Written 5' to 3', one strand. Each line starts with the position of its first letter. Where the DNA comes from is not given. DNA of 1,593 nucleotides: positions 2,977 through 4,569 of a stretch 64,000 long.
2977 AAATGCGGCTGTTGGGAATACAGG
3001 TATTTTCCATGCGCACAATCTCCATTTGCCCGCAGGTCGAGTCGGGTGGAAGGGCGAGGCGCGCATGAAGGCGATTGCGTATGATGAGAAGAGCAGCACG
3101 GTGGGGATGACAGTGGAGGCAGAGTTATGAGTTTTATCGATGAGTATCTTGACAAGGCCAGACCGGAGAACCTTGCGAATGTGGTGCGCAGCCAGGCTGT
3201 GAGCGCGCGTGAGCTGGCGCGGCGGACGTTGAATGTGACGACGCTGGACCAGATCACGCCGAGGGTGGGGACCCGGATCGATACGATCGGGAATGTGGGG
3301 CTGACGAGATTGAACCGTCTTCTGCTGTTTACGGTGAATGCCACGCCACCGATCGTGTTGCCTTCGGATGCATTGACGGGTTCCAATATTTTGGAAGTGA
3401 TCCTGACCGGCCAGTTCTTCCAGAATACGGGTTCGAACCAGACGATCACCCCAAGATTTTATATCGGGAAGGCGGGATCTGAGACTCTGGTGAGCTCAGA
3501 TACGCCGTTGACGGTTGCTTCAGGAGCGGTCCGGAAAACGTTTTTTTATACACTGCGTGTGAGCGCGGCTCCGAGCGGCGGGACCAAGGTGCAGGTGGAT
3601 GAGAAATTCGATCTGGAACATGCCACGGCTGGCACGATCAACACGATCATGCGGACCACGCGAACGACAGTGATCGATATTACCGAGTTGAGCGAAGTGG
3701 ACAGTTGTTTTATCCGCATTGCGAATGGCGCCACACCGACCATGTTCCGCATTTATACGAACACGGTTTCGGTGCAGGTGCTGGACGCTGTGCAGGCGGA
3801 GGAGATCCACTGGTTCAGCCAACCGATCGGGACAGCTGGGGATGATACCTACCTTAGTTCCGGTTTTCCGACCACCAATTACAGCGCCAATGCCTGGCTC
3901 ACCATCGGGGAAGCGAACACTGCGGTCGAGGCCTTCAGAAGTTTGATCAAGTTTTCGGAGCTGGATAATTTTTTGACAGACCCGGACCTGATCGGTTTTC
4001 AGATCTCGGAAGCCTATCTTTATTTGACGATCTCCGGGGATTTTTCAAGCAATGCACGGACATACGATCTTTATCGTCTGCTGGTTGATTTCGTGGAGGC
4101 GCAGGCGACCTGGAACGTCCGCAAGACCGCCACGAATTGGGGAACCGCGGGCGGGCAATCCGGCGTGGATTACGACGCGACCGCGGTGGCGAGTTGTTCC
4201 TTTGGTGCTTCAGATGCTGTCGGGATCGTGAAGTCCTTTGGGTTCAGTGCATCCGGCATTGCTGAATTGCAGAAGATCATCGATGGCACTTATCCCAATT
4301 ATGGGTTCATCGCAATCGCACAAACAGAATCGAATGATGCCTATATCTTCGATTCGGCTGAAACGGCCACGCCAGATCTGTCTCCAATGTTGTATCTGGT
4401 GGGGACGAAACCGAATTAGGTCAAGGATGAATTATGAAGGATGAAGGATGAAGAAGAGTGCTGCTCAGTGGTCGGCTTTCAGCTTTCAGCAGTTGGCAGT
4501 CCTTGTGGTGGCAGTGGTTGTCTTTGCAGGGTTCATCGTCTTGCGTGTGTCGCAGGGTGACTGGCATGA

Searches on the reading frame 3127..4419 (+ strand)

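Call 9: search_protein_families(library=phrogs, proteins=[window:3127-4419:+], max_evalue=0.00001)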
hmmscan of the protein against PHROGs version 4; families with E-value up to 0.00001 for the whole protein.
window:3127-4419:+ (430 aa): 0 families

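Call 10: search_protein_families(library=pfam, proteins=[window:3127-4419:+], max_evalue=0.00001)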
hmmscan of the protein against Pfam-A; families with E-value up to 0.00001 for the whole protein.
window:3127-4419:+ (430 aa): 1 family
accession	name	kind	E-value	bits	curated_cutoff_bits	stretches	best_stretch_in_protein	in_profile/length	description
PF06848.17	Disaggr_repeat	-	2.2e-10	40.9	33.9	1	243-422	4-177/179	Disaggregatase related repeat domain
